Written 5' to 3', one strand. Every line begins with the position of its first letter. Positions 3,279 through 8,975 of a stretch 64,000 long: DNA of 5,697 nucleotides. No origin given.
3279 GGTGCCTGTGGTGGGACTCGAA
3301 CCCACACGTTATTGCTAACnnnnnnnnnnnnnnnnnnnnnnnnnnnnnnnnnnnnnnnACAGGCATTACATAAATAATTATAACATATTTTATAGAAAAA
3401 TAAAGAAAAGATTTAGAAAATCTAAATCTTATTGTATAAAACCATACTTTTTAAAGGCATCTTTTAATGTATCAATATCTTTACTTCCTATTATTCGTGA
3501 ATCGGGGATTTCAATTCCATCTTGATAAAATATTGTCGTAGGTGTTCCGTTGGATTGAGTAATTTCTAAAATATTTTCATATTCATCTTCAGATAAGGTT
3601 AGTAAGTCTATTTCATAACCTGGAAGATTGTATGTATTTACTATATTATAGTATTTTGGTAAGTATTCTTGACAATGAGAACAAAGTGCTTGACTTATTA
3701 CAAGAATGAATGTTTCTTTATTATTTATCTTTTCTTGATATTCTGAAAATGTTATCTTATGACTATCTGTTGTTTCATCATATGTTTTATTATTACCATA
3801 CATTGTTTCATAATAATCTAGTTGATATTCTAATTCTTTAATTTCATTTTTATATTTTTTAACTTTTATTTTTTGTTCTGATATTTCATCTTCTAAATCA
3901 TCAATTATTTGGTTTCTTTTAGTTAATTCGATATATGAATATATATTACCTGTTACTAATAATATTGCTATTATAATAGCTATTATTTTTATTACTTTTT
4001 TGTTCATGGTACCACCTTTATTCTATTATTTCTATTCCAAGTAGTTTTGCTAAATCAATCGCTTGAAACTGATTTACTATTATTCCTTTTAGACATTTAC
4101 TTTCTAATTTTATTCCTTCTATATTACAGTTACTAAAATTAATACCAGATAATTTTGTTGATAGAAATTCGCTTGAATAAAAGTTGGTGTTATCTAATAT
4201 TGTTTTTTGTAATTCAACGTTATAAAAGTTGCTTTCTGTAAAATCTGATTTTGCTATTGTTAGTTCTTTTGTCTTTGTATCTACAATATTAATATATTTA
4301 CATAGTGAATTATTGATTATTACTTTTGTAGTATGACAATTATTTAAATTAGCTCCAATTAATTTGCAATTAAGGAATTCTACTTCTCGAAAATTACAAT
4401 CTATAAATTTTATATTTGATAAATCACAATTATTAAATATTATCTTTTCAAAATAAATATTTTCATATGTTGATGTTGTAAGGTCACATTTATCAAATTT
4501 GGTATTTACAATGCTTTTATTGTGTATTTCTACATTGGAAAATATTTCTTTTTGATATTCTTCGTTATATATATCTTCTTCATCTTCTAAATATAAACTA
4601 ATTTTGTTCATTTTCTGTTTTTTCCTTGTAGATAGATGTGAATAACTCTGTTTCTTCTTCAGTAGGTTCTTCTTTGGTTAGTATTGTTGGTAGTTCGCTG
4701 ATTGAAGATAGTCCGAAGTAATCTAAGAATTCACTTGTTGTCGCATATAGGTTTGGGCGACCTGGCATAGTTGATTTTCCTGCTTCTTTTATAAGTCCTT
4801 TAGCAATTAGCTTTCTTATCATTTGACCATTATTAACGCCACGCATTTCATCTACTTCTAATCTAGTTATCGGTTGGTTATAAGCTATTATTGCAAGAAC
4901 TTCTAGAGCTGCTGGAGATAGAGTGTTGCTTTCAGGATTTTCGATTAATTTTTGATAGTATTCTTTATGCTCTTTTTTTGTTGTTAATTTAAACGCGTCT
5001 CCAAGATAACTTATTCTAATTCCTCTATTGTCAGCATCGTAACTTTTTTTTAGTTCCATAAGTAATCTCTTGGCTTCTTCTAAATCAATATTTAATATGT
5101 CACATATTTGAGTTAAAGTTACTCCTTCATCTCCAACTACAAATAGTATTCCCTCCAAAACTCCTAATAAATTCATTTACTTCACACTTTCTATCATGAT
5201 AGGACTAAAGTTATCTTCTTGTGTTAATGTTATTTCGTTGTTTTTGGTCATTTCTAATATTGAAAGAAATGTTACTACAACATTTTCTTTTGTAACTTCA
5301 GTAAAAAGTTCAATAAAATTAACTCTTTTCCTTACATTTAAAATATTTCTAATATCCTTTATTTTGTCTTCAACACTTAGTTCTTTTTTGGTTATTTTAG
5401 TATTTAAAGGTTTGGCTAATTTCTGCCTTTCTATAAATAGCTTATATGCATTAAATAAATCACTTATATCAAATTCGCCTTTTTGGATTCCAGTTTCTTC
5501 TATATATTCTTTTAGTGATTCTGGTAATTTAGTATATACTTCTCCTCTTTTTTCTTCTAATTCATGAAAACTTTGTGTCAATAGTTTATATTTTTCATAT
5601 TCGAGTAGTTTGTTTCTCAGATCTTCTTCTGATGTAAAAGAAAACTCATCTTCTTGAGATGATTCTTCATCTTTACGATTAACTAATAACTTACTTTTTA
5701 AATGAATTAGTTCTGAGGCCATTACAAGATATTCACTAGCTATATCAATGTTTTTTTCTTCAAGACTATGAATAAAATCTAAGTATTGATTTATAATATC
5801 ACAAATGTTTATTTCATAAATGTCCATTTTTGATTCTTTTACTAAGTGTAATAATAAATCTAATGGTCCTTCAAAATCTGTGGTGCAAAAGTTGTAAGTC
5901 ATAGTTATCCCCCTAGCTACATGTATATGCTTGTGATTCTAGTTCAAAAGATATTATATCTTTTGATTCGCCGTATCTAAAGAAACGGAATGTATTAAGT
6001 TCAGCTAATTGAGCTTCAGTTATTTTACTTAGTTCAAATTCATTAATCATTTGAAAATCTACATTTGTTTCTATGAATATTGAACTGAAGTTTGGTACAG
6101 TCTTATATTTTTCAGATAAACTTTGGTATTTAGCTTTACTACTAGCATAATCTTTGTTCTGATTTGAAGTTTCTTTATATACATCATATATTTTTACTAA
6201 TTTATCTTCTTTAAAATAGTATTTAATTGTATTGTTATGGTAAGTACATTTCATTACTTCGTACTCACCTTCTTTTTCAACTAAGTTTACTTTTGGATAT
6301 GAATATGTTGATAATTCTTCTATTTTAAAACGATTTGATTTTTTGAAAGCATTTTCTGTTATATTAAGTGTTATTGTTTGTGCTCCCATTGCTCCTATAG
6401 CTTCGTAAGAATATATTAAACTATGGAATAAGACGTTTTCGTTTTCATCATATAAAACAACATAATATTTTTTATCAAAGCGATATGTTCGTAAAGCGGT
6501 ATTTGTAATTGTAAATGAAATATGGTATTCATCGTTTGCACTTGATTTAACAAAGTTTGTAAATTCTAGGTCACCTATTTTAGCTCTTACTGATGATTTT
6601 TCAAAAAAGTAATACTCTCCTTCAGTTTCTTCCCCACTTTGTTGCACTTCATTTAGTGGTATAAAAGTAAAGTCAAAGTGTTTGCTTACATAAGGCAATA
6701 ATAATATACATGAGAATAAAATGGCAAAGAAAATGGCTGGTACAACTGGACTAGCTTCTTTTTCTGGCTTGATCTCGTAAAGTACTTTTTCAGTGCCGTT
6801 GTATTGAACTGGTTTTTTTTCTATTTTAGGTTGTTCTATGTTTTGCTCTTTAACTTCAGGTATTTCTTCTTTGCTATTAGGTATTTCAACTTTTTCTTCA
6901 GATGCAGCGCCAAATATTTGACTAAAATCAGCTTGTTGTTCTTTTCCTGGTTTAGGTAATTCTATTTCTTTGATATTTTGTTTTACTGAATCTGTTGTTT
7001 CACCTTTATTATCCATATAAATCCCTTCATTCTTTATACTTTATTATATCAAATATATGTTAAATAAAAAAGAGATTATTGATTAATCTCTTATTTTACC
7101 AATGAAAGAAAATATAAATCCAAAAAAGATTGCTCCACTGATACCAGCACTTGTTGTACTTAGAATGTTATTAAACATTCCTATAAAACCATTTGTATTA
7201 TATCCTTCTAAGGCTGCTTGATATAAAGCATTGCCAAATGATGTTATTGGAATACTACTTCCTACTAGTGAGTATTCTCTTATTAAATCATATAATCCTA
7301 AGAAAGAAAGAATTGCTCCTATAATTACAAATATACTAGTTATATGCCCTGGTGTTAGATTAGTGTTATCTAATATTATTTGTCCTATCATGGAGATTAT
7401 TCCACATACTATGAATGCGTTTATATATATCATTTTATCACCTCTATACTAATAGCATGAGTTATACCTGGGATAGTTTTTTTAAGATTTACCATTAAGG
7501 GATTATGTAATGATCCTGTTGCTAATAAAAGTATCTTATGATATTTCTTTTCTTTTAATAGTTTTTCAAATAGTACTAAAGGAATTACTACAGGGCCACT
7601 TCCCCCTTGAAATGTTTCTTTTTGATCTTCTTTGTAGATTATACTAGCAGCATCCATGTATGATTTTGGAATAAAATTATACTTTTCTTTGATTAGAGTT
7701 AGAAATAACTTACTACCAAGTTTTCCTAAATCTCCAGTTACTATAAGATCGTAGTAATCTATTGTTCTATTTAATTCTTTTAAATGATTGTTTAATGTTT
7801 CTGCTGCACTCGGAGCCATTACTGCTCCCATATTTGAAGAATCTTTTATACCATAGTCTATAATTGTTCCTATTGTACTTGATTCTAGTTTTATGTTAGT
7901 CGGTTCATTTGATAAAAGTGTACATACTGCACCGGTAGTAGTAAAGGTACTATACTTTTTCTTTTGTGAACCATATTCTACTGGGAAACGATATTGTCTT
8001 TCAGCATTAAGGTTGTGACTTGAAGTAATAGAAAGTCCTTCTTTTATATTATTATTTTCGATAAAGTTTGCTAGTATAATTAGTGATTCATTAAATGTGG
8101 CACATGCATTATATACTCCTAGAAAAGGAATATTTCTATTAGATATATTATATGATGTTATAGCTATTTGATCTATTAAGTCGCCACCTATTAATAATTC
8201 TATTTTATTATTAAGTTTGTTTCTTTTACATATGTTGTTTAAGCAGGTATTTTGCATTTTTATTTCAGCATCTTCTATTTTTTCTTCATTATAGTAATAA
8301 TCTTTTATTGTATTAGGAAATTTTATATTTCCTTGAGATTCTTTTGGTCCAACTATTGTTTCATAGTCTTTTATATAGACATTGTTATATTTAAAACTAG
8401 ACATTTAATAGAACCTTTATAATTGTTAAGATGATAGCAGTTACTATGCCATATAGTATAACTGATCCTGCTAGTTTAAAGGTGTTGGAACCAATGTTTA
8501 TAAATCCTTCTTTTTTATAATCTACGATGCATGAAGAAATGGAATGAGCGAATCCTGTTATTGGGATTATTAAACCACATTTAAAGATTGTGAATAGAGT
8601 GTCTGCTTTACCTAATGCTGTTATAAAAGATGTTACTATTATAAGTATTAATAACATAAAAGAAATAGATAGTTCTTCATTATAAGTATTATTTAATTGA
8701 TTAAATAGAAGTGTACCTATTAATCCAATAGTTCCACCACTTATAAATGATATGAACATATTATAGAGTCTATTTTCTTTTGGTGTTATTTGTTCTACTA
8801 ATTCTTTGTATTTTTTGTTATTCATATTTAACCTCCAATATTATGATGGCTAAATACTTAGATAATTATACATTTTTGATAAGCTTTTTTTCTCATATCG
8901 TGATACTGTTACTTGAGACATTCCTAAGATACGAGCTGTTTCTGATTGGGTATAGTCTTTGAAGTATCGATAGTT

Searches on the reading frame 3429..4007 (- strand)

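Call 58: search_protein_families(library=pfam, proteins=[window:3429-4007:-], max_evalue=0.00001)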
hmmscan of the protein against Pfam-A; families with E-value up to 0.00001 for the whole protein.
window:3429-4007:- (192 aa): 1 family
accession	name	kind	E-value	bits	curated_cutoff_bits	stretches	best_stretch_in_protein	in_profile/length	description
PF00085.26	Thioredoxin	-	6.8e-08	32.9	23.5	1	84-185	4-101/103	Thioredoxin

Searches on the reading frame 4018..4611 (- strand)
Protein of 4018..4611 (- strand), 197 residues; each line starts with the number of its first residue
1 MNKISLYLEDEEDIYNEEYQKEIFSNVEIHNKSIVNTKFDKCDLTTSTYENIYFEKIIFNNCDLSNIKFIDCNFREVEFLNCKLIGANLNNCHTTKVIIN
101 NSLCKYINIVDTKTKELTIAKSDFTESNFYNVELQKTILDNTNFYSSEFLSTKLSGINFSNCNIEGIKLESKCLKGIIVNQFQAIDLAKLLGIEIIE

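Call 58: search_protein_families(library=pfam, proteins=[window:4018-4611:-], max_evalue=0.00001)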
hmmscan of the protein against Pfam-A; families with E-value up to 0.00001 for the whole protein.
window:4018-4611:- (197 aa): 4 families
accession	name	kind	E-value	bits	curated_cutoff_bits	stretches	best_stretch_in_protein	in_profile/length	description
PF13599.13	Pentapeptide_4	-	4.7e-24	84.7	38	2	35-108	4-77/78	Pentapeptide repeat region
PF00805.28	Pentapeptide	-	5.1e-15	55.2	20.2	2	59-92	3-36/40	Pentapeptide repeats (8 copies)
PF13576.12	Pentapeptide_3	-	1.9e-09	38.1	27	0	54-92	6-47/48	Pentapeptide repeats (9 copies)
PF23894.2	LD_SV2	-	1.4e-07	32.2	29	0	16-79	24-92/92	SV2A/B/C luminal domain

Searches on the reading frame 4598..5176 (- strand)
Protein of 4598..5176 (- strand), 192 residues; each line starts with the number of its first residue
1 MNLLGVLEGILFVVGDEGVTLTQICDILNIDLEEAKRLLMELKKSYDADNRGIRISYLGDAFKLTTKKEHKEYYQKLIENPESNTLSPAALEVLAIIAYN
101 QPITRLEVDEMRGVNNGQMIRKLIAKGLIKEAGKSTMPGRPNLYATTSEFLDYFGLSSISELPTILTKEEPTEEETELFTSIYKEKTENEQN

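Call 58: search_protein_families(library=pfam, proteins=[window:4598-5176:-], max_evalue=0.00001)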
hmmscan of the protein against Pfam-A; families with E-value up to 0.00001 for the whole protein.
window:4598-5176:- (192 aa): 1 family
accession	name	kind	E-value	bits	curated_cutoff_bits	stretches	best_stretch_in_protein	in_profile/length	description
PF04079.22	SMC_ScpB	-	1.3e-55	187.8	27.4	1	6-165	2-160/160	Segregation and condensation complex subunit ScpB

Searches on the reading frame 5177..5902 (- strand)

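Call 58: search_protein_families(library=pfam, proteins=[window:5177-5902:-], max_evalue=0.00001)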
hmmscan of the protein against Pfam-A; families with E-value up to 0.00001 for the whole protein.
window:5177-5902:- (241 aa): 1 family
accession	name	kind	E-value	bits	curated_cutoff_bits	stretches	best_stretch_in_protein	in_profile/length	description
PF02616.19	SMC_ScpA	-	3.2e-37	129.2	24.6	1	20-238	1-230/232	Segregation and condensation protein ScpA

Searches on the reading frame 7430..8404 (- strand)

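Call 58: search_protein_families(library=pfam, proteins=[window:7430-8404:-], max_evalue=0.00001)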
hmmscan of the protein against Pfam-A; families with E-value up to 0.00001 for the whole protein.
window:7430-8404:- (324 aa): 1 family
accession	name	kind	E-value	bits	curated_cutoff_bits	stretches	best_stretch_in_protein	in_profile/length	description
PF07451.17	SpoVAD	-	1.5e-98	330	22.1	1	7-321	9-329/329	Stage V sporulation protein AD (SpoVAD)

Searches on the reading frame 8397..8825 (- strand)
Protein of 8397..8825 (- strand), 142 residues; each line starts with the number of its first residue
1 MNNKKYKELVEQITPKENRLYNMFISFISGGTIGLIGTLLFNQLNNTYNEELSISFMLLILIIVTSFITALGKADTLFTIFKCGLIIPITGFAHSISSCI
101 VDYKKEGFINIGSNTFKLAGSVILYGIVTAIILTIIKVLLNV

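Call 58: search_protein_families(library=pfam, proteins=[window:8397-8825:-], max_evalue=0.00001)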
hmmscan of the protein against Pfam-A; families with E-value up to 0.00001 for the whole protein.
window:8397-8825:- (142 aa): 1 family
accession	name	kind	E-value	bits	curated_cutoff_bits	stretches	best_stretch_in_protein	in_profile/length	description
PF03862.18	SpoVAC_SpoVAEB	-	2e-21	76.9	25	1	22-136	1-117/117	SpoVAC/SpoVAEB sporulation membrane protein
